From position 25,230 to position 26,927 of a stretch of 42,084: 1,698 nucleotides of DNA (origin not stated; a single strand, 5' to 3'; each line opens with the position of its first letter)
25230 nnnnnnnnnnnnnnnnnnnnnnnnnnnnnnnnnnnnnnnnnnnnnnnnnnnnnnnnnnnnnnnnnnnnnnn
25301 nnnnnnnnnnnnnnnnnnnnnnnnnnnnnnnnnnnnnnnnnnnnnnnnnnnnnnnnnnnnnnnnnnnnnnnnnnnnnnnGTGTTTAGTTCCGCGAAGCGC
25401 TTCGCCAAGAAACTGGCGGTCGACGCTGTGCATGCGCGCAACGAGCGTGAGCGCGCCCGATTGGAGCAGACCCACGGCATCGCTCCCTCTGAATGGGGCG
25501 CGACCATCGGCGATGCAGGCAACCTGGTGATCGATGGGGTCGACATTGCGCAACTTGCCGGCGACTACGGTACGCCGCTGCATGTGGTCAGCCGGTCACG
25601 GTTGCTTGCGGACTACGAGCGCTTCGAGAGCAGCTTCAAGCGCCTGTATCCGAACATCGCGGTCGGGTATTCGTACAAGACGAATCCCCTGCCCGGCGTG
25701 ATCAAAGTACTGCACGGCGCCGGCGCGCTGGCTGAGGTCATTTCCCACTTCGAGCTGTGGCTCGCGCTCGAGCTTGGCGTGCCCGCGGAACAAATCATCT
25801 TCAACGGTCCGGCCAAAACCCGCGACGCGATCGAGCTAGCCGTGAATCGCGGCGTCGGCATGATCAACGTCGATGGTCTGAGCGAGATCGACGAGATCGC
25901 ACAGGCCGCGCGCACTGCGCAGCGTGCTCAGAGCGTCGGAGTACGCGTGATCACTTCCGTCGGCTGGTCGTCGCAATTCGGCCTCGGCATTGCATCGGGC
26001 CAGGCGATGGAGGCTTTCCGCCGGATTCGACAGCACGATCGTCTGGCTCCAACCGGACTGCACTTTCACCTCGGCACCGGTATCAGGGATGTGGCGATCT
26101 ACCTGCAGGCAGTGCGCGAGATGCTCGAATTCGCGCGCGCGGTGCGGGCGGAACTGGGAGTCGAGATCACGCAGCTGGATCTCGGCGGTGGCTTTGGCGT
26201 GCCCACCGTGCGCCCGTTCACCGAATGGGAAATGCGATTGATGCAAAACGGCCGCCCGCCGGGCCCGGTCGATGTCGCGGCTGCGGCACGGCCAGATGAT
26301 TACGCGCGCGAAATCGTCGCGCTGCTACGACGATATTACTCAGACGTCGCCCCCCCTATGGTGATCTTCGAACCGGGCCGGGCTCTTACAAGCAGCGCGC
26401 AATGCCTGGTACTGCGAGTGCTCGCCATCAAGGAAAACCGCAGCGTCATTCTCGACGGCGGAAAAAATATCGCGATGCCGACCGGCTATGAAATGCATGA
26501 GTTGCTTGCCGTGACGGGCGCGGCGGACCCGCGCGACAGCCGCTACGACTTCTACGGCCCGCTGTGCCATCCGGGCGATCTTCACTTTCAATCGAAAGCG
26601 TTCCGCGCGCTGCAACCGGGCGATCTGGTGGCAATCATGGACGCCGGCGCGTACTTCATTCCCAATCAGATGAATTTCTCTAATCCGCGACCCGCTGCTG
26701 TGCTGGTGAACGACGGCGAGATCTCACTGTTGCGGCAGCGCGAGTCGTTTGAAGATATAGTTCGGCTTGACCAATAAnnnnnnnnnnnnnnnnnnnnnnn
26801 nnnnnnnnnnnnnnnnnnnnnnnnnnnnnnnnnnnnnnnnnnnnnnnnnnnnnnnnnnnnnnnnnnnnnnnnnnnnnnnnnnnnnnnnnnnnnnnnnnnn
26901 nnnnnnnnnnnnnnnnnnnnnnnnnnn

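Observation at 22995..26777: ATP-grasp / GT-like / PLP-decarboxylase cassette: candidate route to an amine-amidated uronic acid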

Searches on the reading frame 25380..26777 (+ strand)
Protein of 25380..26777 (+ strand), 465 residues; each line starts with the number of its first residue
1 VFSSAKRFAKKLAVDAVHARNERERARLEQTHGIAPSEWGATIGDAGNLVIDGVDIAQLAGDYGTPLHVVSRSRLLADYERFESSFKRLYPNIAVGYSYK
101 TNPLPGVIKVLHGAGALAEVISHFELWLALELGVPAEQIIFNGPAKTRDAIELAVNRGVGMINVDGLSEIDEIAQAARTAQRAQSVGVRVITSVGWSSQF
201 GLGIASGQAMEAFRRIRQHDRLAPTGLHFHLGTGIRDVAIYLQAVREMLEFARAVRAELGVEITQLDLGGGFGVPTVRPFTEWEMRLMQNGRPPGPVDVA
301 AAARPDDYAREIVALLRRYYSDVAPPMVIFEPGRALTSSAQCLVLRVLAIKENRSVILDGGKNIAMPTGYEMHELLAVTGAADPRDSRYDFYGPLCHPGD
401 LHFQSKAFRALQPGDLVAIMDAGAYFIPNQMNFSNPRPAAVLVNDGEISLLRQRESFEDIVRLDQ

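Call 7: search_protein_families(library=ncbifam, proteins=[window:25380-26777:+], max_evalue=0.01)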
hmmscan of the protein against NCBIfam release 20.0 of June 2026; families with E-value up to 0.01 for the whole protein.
window:25380-26777:+ (465 aa): 8 families
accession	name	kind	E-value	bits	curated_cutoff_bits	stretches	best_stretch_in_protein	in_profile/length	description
TIGR01048.1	lysA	equivalog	1.3e-71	241.4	297.9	2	45-275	5-241/417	diaminopimelate decarboxylase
NF052544.1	OrLyDeCDokD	equivalog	9.5e-49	166.2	700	1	46-464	23-459/461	ornithine/lysine decarboxylase DokD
NF041039.1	FslC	exception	3.7e-36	124.8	500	1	56-454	19-415/418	rhizoferrin biosystnesis N-citrylornithine decarboxylase FslC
TIGR03099.1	dCO2ase_PEP1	hypoth_equivalog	3.1e-34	118.7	478.45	1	47-426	6-379/398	pyridoxal-dependent decarboxylase, exosortase A system-associated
NF006515.0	PRK08961.1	equivalog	5.4e-22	77.6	802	2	97-285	531-719/861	bifunctional aspartate kinase/diaminopimelate decarboxylase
NF003763.0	PRK05354.1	equivalog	1.5e-19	70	369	1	100-355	105-364/636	biosynthetic arginine decarboxylase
TIGR01273.1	speA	equivalog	1.9e-19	69.6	624.1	1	118-355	119-356/624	arginine decarboxylase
TIGR01047.1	nspC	equivalog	0.00037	19.1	409.05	1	326-453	227-370/380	carboxynorspermidine decarboxylase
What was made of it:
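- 25380..26777 (+): Fold-type III PLP decarboxylase of the Orn/DAP/Arg family (465 aa). A distinct clade nearest LysA, but neither LysA nor TIGR03099. TIGR01048 241 bits against a cut-off of 298; TIGR03099 119 against 478 (call 7).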

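Call 8: search_protein_families(library=pfam, proteins=[window:25380-26777:+], max_evalue=0.01)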
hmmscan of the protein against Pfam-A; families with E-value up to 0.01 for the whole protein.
window:25380-26777:+ (465 aa): 3 families
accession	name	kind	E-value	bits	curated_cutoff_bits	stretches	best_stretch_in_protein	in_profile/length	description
PF02784.22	Orn_Arg_deC_N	-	1.2e-39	136.6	23.4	1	83-337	8-246/247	Pyridoxal-dependent decarboxylase, pyridoxal binding domain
PF00278.28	Orn_DAP_Arg_deC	-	3.5e-11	43.7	23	1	319-423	5-95/95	Pyridoxal-dependent decarboxylase, C-terminal sheet domain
PF01168.26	Ala_racemase_N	-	0.00018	21.7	24.1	1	132-252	64-181/220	Alanine racemase, N-terminal domain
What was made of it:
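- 25380..26777 (+): PF02784 1.2e-39, PF00278 3.5e-11 (call 8).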

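Call 12: search_solved_structures(query=window:25380-26777:+, max_evalue=1e-10, show_alignments=1)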
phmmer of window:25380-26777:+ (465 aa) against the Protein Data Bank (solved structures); distinct sequences matched with E-value up to 1e-10: 42.
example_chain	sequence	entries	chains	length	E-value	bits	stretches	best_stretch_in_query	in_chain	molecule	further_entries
1twi_A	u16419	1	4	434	8.2e-51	176.9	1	47-464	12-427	Diaminopimelate decarboxylase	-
1tuf_A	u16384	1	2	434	8.2e-51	176.9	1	47-464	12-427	Diaminopimelate decarboxylase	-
2p3e_A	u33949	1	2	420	1e-46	163.3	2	47-275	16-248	Diaminopimelate decarboxylase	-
8d2y_A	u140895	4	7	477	6.1e-41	144.3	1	47-464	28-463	D-ornithine/D-lysine decarboxylase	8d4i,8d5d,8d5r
8d88_A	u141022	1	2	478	6.2e-41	144.3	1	47-464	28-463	D-ornithine/D-lysine decarboxylase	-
6n2h_A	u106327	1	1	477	1.5e-40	143.1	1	47-464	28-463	D-ornithine/D-lysine decarboxylase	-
10li_A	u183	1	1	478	1.5e-40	143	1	47-464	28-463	Diaminopimelate decarboxylase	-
9nq5_A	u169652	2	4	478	2.4e-39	139.1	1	47-464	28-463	D-ornithine/D-lysine decarboxylase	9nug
9cpz_A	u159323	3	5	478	3.2e-39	138.7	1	47-464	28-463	D-ornithine/D-lysine decarboxylase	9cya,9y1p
3vab_A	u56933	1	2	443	6.9e-35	124.4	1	49-464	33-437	Diaminopimelate decarboxylase 1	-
3n2b_A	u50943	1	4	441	4.3e-34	121.7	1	46-461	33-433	Diaminopimelate decarboxylase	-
4xg1_A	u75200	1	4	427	7e-34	121.1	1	46-275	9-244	Diaminopimelate decarboxylase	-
2o0t_A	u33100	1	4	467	2.5e-32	116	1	34-464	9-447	Diaminopimelate decarboxylase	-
1hkv_A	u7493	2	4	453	2.7e-32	115.8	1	34-464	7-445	DIAMINOPIMELATE DECARBOXYLASE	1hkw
2yxx_A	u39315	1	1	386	5.5e-32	114.8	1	327-461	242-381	Diaminopimelate decarboxylase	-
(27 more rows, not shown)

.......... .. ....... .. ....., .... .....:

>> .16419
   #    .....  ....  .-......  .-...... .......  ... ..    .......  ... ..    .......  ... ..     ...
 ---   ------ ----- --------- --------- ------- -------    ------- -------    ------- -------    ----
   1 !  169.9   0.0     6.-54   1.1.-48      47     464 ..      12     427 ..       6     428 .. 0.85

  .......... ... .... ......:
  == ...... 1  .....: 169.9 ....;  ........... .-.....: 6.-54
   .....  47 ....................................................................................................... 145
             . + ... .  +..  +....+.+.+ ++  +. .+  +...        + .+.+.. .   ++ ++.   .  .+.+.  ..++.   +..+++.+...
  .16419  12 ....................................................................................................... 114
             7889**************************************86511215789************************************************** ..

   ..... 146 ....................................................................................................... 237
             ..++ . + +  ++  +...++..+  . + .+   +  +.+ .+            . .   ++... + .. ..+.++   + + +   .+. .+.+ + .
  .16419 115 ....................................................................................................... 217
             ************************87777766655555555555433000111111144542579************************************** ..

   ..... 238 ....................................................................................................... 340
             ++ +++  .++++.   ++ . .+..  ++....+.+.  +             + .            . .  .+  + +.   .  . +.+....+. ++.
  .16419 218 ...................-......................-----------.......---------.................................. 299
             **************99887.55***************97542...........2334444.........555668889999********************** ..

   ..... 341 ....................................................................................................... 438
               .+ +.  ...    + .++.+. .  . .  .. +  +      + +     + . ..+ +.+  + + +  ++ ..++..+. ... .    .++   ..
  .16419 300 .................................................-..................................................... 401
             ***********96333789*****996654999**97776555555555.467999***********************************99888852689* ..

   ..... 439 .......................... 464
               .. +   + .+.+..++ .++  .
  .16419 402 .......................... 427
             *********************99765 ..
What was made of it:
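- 25380..26777 (+): Best PDB match is M. jannaschii LysA, 177 bits (call 12).
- On Fold-type III PLP decarboxylases (Orn/DAP/Arg decarboxylase family): Full-length alignment to 1twi (call 12).
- Closest known: Butirosin side-chain enzymes BtrJ / BtrK. Same: BtrK is listed as 'L-glutamyl-[BtrI acyl-carrier protein] decarboxylase' among the PDB hits (call 12).
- Characterised non-LysA relatives in the hit lists act on conjugated amino acids: N-citrylornithine decarboxylase FslC and glutamyl-ACP decarboxylase BtrK (calls 7, 12).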

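Call 34: find_homologous_proteins(query=window:25380-26777:+, max_evalue=1e-20)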
Query window:25380-26777:+ (465 aa): 1808 proteins with E <= 1e-20 among 8000 candidates; the best 120 are listed.
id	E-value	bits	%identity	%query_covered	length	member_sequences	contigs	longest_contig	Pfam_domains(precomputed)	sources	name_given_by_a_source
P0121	0.0e+0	1040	100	100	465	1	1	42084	PF02784.23,PF00278.29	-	-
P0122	4.2e-280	948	89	100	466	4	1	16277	PF02784.23,PF00278.29,PF01168.27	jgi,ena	-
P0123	4.3e-270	915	86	100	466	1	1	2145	PF02784.23,PF00278.29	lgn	-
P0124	9.0e-258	874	83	100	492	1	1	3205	PF02784.23,PF00278.29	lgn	-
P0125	2.5e-248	843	79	100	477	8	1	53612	PF02784.23,PF00278.29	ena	-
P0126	3.1e-245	833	78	100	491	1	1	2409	PF02784.23,PF00278.29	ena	-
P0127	5.1e-244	829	79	100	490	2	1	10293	PF02784.23,PF00278.29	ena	-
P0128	2.2e-241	820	76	100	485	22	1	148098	PF02784.23,PF00278.29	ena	-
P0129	2.3e-240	817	78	100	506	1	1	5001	PF02784.23,PF00278.29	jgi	jgi:diaminopimelate decarboxylase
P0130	4.6e-240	816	77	100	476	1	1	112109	PF02784.23,PF00278.29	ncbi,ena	-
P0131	8.8e-238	808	78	100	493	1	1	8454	PF02784.23,PF00278.29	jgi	jgi:diaminopimelate decarboxylase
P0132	2.6e-235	800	74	100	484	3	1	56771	PF02784.23,PF00278.29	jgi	jgi:diaminopimelate decarboxylase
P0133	3.3e-235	800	75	100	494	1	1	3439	PF02784.23,PF00278.29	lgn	-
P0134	1.6e-234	797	76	99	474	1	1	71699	PF02784.23,PF00278.29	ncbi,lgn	-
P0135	7.4e-234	795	80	93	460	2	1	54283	PF02784.23,PF00278.29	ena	-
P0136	2.8e-233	793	76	100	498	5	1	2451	PF02784.23,PF00278.29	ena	-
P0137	6.3e-231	785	75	100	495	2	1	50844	PF02784.23,PF00278.29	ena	-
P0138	1.7e-230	784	76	100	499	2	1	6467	PF02784.23,PF00278.29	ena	-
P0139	3.3e-230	783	75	100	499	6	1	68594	PF02784.23,PF00278.29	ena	-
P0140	7.0e-229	779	75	100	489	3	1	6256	PF02784.23,PF00278.29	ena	-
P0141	1.3e-227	774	74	100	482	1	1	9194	PF02784.23,PF00278.29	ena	-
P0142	1.9e-227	774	73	100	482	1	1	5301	PF02784.23,PF00278.29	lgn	-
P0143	3.3e-222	757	72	100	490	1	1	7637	PF02784.23,PF00278.29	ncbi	ncbi:MAG: hypothetical protein ABJA83_13290 [Burkholderiaceae bacterium]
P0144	1.1e-191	656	63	100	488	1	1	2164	PF02784.23,PF00278.29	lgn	-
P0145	2.1e-191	655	63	100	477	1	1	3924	PF02784.23,PF00278.29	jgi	-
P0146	6.5e-190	650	64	97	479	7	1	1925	PF02784.23,PF00278.29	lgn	-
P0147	2.9e-188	645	63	98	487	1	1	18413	PF02784.23,PF00278.29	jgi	jgi:diaminopimelate decarboxylase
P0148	3.8e-188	644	63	100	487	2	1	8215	PF02784.23,PF00278.29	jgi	jgi:diaminopimelate decarboxylase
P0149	2.1e-187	642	62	100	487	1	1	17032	PF02784.23,PF00278.29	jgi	jgi:diaminopimelate decarboxylase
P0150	2.5e-187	642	62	100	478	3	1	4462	PF02784.23,PF00278.29,PF01168.27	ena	-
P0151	2.9e-187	642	62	100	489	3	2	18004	PF02784.23,PF00278.29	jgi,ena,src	-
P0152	7.2e-187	640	61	100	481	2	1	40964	PF02784.23,PF00278.29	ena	-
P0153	1.4e-184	633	62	100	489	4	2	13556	PF02784.23,PF00278.29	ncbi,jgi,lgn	-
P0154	5.4e-184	631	62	100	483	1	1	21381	PF02784.23,PF00278.29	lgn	-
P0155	3.9e-182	625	61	100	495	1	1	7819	PF02784.23,PF00278.29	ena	-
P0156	9.8e-182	623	61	100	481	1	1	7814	PF02784.23,PF00278.29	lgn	-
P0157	1.0e-180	620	62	97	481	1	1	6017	PF02784.23,PF00278.29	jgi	jgi:diaminopimelate decarboxylase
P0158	3.0e-180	618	60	100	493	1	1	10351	PF02784.23,PF00278.29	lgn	-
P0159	5.5e-180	618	62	100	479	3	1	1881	PF02784.23,PF00278.29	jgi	jgi:diaminopimelate decarboxylase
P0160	1.4e-178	613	62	95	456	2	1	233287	PF02784.23,PF00278.29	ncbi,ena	-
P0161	5.2e-174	598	58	100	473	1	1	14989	PF02784.23,PF00278.29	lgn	-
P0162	1.2e-173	597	58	99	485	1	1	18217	PF02784.23,PF00278.29,PF01168.27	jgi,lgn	jgi:diaminopimelate decarboxylase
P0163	2.5e-173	596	58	99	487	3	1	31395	PF02784.23,PF00278.29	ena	-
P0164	4.7e-173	595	59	94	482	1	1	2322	PF02784.23,PF00278.29,PF01168.27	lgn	-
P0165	9.3e-173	594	58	99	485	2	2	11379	PF02784.23,PF00278.29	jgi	-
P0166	2.7e-172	592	58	100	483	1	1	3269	PF02784.23,PF00278.29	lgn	-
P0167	3.4e-172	592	59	100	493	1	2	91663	PF02784.23,PF00278.29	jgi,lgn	jgi:diaminopimelate decarboxylase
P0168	9.7e-172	590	59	100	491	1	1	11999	PF02784.23,PF00278.29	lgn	-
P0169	9.9e-172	590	58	98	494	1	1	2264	PF02784.23,PF00278.29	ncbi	-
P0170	1.1e-170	587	60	96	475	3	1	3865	PF02784.23,PF00278.29,PF01168.27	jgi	jgi:diaminopimelate decarboxylase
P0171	2.7e-170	586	56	99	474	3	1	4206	PF02784.23,PF00278.29,PF01168.27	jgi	jgi:diaminopimelate decarboxylase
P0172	3.3e-170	585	58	100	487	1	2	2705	PF02784.23,PF00278.29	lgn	-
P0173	9.7e-170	584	58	100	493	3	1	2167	PF02784.23,PF00278.29,PF01168.27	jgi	jgi:diaminopimelate decarboxylase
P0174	1.2e-169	583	59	100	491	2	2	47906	PF02784.23,PF00278.29,PF01168.27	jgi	-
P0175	1.3e-169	583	59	100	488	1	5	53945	PF02784.23,PF00278.29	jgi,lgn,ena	-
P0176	1.3e-169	583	60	98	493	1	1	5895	PF02784.23,PF00278.29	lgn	-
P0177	1.4e-169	583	57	98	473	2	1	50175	PF02784.23,PF00278.29,PF01168.27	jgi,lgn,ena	-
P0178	1.8e-169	583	59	100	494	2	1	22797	PF02784.23,PF00278.29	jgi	jgi:diaminopimelate decarboxylase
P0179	1.9e-169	583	57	100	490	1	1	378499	PF02784.23,PF00278.29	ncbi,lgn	-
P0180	9.5e-169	580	58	98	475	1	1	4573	PF02784.23,PF00278.29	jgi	jgi:diaminopimelate decarboxylase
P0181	1.9e-168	579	58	100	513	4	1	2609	PF02784.23,PF00278.29,PF01168.27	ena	-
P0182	1.0e-167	577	57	100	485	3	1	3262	PF02784.23,PF00278.29,PF01168.27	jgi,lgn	-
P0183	1.1e-167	577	56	99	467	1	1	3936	PF02784.23,PF00278.29,PF01168.27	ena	-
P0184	1.9e-167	576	59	96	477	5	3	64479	PF02784.23,PF00278.29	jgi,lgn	jgi:diaminopimelate decarboxylase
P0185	2.0e-167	576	58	95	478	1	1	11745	PF02784.23,PF00278.29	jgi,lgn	jgi:diaminopimelate decarboxylase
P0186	2.3e-167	576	58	99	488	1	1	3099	PF02784.23,PF00278.29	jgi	-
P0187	2.8e-167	576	57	99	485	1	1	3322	PF02784.23,PF00278.29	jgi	-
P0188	3.1e-167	576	57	99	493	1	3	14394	PF02784.23,PF00278.29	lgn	-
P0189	3.3e-167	575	59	100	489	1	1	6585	PF02784.23,PF00278.29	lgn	-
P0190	3.8e-167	575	57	94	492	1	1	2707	PF02784.23,PF00278.29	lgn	-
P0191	7.2e-167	574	57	94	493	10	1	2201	PF02784.23,PF00278.29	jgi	jgi:diaminopimelate decarboxylase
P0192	1.1e-166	574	57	98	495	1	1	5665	PF02784.23,PF00278.29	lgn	-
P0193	1.2e-166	574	57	100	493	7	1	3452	PF02784.23,PF00278.29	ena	-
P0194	1.1e-165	570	55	100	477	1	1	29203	PF02784.23,PF00278.29,PF01168.27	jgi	jgi:diaminopimelate decarboxylase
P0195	1.4e-165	570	58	98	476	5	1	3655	PF02784.23,PF00278.29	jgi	jgi:diaminopimelate decarboxylase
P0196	1.8e-165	570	56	100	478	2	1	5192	PF02784.23,PF00278.29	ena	-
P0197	2.8e-165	569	57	98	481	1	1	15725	PF02784.23,PF00278.29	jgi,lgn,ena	-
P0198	3.7e-165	569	56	100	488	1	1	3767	PF02784.23,PF00278.29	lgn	-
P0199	6.5e-165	568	56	98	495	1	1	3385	PF02784.23,PF00278.29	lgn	-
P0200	8.2e-165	568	57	99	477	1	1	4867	PF02784.23,PF00278.29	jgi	jgi:diaminopimelate decarboxylase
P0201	1.4e-164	567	55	99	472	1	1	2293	PF02784.23,PF00278.29,PF01168.27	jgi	jgi:diaminopimelate decarboxylase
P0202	1.6e-164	567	57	100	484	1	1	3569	PF02784.23,PF00278.29,PF01168.27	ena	-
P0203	3.9e-164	565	56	99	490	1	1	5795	PF02784.23,PF00278.29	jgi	jgi:diaminopimelate decarboxylase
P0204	8.8e-164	564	55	99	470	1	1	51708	PF02784.23,PF00278.29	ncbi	-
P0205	1.0e-163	564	59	93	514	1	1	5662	PF02784.23,PF00278.29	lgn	-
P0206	1.2e-163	564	54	99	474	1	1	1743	PF02784.23,PF00278.29,PF01168.27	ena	-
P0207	1.2e-163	564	57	99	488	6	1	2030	PF02784.23,PF00278.29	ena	-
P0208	1.3e-163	564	58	93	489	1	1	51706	PF02784.23,PF00278.29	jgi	jgi:diaminopimelate decarboxylase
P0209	1.7e-163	563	58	97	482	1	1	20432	PF02784.23,PF00278.29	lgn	-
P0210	1.9e-163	563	55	99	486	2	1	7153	PF02784.23,PF00278.29,PF01168.27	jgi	jgi:diaminopimelate decarboxylase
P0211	2.6e-163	563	56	100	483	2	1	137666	PF02784.23,PF00278.29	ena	-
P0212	4.0e-163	562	56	100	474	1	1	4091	PF02784.23,PF00278.29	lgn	-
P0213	6.8e-163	561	56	100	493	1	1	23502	PF02784.23,PF00278.29,PF01168.27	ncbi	-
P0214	8.2e-163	561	56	99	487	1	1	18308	PF02784.23,PF00278.29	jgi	jgi:diaminopimelate decarboxylase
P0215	9.4e-163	561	56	100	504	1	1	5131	PF02784.23,PF00278.29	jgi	-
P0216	3.7e-162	559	56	99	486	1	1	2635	PF02784.23,PF00278.29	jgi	jgi:diaminopimelate decarboxylase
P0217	2.3e-161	556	54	99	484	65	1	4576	PF02784.23,PF00278.29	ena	-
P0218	3.1e-161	556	56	99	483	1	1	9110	PF02784.23,PF00278.29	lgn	-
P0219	5.7e-161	555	65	88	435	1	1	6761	PF02784.23,PF00278.29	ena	-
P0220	7.1e-161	555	55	99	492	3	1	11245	PF02784.23,PF00278.29,PF01168.27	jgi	-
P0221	7.8e-161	554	77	67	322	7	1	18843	PF02784.23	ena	-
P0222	8.2e-161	554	56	98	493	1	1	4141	PF02784.23,PF00278.29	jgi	jgi:diaminopimelate decarboxylase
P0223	8.9e-161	554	59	92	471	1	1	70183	PF02784.23,PF00278.29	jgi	jgi:diaminopimelate decarboxylase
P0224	9.0e-161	554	56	96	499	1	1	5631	PF02784.23,PF00278.29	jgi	jgi:diaminopimelate decarboxylase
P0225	9.1e-161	554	54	100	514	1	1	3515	PF02784.23,PF00278.29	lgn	-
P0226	9.8e-161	554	55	100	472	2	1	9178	PF02784.23,PF00278.29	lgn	-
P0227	1.8e-160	553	57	94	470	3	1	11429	PF02784.23,PF00278.29,PF01168.27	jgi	jgi:diaminopimelate decarboxylase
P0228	3.8e-160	552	56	99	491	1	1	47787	PF02784.23,PF00278.29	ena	-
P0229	4.6e-160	552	55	100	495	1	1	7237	PF02784.23,PF00278.29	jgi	jgi:diaminopimelate decarboxylase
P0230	4.9e-160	552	57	98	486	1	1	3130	PF02784.23,PF00278.29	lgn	-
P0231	7.3e-160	551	55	100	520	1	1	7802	PF02784.23,PF00278.29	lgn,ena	-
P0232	7.4e-160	551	58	93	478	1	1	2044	PF02784.23,PF00278.29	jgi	jgi:diaminopimelate decarboxylase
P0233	3.0e-159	549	56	97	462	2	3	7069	PF02784.23,PF00278.29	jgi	jgi:diaminopimelate decarboxylase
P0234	5.4e-159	548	55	98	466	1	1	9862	PF02784.23,PF00278.29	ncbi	-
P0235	1.2e-158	547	54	99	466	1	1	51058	PF02784.23,PF00278.29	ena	-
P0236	1.2e-158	547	58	93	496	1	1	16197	PF02784.23,PF00278.29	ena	-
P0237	1.3e-158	547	55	100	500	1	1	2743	PF02784.23,PF00278.29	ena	-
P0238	1.3e-158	547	58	92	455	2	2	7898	PF02784.23,PF00278.29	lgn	-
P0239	1.4e-158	547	55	100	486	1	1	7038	PF02784.23,PF00278.29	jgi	jgi:diaminopimelate decarboxylase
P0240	1.5e-158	547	55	100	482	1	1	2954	PF02784.23,PF00278.29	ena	-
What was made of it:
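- JGI labels homologues 'diaminopimelate decarboxylase' (call 34).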

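Call 35: find_encoding_contigs(protein=P0179, flank=10000, max_places=1)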
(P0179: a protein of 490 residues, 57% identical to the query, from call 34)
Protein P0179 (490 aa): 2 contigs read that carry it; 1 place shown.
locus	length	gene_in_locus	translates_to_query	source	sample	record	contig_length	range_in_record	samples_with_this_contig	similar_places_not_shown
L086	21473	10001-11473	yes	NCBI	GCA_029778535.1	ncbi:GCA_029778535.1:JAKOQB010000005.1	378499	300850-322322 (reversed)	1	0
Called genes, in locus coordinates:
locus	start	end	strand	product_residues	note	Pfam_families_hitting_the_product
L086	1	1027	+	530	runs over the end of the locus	PF00551:Formyl_trans_N, PF01522:Polysacc_deac_1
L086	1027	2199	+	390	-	PF13439:Glyco_transf_4, PF13579:Glyco_trans_4_4, PF20706:GT4-conflict (weak), PF00534:Glycos_transf_1, PF13692:Glyco_trans_1_4, PF13524:Glyco_trans_1_2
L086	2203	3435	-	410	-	PF13439:Glyco_transf_4, PF13579:Glyco_trans_4_4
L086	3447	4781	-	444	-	PF19358:DUF5935, PF04932:Wzy_C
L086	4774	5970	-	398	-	PF13439:Glyco_transf_4 (faint), PF00534:Glycos_transf_1, PF13692:Glyco_trans_1_4, PF13524:Glyco_trans_1_2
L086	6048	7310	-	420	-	PF13439:Glyco_transf_4, PF13579:Glyco_trans_4_4, PF20706:GT4-conflict (weak), PF00534:Glycos_transf_1, PF13692:Glyco_trans_1_4, PF13524:Glyco_trans_1_2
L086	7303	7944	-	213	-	PF13431:TPR_17 (faint), PF13414:TPR_11 (weak), PF13432:TPR_16 (weak)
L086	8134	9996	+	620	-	PF13522:GATase_6 (weak), PF13537:GATase_7, PF00733:Asn_synthase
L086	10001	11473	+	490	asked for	PF00278:Orn_DAP_Arg_deC, PF02784:Orn_Arg_deC_N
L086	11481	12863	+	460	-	-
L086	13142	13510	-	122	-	-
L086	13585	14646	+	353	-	-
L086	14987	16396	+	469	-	-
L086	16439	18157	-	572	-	PF00884:Sulfatase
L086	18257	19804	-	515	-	PF01564:Spermine_synth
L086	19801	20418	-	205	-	-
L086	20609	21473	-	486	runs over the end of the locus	PF01943:Polysacc_synt, PF13440:Polysacc_synt_3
